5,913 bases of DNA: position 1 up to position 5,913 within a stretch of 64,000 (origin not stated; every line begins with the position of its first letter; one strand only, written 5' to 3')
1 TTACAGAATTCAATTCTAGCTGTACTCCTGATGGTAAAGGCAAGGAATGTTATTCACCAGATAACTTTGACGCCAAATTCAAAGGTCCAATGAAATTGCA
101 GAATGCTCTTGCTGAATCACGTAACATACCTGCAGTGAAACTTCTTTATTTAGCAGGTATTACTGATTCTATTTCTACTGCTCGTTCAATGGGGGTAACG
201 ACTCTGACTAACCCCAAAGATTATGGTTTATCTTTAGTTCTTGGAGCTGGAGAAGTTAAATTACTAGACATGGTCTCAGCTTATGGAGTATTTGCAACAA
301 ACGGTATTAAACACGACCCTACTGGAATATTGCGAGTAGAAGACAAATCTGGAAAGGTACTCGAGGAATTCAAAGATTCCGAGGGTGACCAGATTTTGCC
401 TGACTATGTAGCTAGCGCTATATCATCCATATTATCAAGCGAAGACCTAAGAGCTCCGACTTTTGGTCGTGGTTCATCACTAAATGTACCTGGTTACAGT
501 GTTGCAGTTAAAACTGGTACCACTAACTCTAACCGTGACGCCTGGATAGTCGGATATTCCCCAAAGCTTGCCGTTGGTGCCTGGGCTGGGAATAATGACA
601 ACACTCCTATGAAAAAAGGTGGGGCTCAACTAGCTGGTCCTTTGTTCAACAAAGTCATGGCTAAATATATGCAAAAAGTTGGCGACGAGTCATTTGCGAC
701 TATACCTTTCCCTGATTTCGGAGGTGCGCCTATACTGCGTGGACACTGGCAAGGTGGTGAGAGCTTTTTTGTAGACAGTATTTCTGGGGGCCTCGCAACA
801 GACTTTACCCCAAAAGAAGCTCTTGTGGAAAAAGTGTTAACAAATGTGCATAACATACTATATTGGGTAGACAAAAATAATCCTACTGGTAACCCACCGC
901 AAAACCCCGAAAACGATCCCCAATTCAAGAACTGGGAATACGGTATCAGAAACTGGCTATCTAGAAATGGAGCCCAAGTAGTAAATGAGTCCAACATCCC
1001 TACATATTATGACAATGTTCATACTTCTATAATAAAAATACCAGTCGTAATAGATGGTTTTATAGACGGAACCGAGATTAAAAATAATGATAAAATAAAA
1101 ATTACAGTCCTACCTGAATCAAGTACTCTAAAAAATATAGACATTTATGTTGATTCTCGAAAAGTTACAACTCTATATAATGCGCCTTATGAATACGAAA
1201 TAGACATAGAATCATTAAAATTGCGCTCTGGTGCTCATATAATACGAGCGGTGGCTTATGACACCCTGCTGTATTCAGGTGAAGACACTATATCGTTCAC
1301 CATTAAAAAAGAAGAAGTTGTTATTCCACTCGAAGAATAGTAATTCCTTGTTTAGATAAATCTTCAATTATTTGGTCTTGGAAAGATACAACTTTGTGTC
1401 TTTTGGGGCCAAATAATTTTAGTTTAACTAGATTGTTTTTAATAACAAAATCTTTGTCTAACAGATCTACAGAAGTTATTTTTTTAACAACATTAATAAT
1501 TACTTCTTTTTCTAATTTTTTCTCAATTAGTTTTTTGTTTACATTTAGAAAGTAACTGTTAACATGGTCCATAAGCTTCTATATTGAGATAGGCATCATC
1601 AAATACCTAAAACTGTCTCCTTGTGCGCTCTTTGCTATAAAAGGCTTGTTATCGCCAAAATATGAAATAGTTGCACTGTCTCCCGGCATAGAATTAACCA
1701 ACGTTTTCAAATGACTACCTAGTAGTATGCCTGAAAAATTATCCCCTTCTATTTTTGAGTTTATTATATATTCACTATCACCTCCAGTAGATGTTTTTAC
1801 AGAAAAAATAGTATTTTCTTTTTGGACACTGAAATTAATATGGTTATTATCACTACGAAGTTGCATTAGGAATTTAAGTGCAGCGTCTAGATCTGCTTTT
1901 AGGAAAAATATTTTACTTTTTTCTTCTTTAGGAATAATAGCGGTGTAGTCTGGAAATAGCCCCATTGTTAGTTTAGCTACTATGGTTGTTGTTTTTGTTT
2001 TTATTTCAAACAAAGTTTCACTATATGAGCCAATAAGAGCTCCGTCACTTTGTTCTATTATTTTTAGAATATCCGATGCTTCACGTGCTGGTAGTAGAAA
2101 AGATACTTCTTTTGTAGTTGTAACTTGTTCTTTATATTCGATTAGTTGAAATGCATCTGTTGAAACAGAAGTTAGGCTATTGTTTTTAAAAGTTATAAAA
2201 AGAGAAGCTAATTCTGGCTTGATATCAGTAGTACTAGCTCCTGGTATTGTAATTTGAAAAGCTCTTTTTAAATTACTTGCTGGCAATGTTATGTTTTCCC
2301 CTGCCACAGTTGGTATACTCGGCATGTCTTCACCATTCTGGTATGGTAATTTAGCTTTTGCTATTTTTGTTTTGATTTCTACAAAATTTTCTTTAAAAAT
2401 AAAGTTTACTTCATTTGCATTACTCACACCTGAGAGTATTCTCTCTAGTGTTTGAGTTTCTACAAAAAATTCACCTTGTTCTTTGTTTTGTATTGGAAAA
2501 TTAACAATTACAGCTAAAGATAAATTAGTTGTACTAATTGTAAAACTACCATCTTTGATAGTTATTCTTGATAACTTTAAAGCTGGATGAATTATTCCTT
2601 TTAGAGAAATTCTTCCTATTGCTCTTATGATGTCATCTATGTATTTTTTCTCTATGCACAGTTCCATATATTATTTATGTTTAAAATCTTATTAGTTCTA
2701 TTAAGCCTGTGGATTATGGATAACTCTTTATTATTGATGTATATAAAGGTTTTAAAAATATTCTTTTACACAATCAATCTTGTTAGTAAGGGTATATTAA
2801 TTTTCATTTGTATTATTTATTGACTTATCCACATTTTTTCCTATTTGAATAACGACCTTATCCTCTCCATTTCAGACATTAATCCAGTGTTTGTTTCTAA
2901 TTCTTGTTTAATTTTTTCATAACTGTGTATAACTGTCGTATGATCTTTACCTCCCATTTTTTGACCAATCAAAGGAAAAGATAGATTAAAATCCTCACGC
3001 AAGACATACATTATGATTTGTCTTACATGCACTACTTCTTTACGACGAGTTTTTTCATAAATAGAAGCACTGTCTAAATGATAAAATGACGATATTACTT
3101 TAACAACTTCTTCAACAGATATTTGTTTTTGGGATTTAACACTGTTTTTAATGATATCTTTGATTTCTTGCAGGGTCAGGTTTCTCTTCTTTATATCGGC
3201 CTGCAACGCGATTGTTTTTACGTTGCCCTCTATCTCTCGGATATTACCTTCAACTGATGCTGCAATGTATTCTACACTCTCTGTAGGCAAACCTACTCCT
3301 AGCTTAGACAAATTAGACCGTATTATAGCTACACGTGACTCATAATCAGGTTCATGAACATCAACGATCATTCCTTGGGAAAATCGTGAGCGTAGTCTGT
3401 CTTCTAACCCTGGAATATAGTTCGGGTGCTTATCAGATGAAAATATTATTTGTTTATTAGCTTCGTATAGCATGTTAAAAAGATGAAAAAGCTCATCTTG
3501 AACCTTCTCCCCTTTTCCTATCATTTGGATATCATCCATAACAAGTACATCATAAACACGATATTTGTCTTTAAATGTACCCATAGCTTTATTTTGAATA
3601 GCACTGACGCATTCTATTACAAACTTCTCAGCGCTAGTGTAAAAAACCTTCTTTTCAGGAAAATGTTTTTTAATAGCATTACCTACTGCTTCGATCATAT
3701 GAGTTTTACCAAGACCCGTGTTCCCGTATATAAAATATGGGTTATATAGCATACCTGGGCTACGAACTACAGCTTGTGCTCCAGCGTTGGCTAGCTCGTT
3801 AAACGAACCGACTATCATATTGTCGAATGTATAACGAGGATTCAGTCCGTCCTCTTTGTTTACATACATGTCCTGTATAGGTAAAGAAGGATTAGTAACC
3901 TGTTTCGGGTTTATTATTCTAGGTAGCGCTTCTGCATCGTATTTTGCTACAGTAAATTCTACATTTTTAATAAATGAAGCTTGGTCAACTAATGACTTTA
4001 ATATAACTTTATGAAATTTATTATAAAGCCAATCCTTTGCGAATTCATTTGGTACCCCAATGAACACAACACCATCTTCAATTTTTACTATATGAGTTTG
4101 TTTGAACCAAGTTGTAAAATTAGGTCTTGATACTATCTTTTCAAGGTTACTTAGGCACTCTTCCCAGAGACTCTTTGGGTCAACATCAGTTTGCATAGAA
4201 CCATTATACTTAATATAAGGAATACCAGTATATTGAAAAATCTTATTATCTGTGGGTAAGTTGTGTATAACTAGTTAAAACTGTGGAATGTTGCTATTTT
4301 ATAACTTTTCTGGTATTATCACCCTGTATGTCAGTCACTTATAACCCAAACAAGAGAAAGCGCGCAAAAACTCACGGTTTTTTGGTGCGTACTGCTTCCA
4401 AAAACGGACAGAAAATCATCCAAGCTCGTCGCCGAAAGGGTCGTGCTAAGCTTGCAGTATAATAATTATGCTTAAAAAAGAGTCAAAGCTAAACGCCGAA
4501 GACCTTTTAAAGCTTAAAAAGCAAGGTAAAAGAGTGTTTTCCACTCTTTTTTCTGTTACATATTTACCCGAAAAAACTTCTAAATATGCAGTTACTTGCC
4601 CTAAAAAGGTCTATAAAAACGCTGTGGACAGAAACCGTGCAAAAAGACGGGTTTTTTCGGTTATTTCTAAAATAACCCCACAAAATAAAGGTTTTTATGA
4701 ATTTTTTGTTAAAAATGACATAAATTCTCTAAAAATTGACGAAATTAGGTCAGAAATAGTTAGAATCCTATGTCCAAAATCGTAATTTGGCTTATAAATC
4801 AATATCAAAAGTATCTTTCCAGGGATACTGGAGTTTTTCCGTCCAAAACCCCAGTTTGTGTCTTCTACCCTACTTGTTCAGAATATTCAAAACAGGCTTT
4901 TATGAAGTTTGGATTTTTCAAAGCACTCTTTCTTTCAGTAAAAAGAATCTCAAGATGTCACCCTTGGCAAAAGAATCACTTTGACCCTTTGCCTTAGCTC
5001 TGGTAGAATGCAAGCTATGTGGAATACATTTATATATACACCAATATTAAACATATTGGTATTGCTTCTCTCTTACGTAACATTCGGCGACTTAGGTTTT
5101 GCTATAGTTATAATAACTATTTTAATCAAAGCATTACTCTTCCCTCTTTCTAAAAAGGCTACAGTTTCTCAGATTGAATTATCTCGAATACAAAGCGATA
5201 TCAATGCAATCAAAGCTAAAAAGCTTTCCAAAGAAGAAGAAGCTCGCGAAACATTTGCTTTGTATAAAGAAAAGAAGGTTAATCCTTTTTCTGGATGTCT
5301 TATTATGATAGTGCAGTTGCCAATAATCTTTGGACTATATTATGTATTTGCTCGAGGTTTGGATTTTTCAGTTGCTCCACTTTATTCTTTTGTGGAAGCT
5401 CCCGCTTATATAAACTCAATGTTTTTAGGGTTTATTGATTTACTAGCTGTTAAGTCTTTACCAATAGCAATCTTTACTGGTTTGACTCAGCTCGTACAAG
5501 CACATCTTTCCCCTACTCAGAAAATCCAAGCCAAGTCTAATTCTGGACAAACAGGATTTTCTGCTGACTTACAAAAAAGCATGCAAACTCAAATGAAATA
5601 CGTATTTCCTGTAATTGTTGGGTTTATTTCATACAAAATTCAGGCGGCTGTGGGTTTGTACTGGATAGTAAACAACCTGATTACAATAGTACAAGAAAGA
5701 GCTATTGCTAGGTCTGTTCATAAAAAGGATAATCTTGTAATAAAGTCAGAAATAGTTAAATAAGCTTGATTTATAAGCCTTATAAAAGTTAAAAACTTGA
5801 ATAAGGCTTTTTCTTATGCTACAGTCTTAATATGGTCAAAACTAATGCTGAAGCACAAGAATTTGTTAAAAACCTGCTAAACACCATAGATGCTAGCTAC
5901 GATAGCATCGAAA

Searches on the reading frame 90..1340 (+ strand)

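Call 30: search_protein_families(library=pfam, proteins=[window:90-1340:+])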
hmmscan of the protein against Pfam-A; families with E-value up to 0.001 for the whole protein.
window:90-1340:+ (416 aa): 2 families
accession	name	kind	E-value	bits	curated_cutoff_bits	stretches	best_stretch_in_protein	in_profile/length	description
PF00905.27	Transpeptidase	-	6.3e-10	39.2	22.1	1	55-190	161-298/299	Penicillin binding protein transpeptidase domain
PF17957.7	Big_7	-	0.00029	21.9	24.1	1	326-387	10-70/70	Bacterial Ig domain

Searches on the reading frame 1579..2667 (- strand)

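Call 30: search_protein_families(library=pfam, proteins=[window:1579-2667:-])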
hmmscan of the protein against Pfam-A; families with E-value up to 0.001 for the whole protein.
window:1579-2667:- (362 aa): 3 families
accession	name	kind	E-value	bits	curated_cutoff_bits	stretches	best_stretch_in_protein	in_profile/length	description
PF00712.24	DNA_pol3_beta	-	4.3e-10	40.2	24.4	1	1-119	1-120/120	DNA polymerase III beta subunit, N-terminal domain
PF02767.21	DNA_pol3_beta_2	-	1.5e-09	38.6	27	1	128-240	2-116/116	DNA polymerase III beta subunit, central domain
PF02768.20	DNA_pol3_beta_3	-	2e-05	24.8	27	1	243-360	2-120/121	DNA polymerase III beta subunit, C-terminal domain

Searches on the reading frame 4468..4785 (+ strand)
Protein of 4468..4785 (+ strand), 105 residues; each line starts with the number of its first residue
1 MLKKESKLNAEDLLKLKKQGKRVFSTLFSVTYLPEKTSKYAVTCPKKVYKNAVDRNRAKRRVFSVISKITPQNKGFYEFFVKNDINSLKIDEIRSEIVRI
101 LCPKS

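Call 30: search_protein_families(library=pfam, proteins=[window:4468-4785:+])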
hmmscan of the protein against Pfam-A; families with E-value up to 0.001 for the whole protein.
window:4468-4785:+ (105 aa): 1 family
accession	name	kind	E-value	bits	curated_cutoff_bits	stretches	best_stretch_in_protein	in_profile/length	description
PF00825.24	Ribonuclease_P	-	4.2e-12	46.5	22.3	1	11-100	11-104/109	Ribonuclease P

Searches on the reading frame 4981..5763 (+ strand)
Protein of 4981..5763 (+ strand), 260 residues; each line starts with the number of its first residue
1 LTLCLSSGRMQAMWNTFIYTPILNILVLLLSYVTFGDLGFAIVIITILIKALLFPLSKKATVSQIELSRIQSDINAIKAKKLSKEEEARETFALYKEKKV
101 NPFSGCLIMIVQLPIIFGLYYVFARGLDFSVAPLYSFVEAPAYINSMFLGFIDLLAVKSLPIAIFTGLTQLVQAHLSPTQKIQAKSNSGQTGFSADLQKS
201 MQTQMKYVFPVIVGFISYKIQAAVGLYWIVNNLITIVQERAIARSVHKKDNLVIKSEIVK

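Call 30: search_protein_families(library=pfam, proteins=[window:4981-5763:+])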
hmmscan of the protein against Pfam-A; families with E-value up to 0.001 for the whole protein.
window:4981-5763:+ (260 aa): 1 family
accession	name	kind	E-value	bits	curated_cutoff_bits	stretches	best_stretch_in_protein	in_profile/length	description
PF02096.25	60KD_IMP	-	2e-41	142.1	35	1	39-243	2-162/163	60Kd inner membrane protein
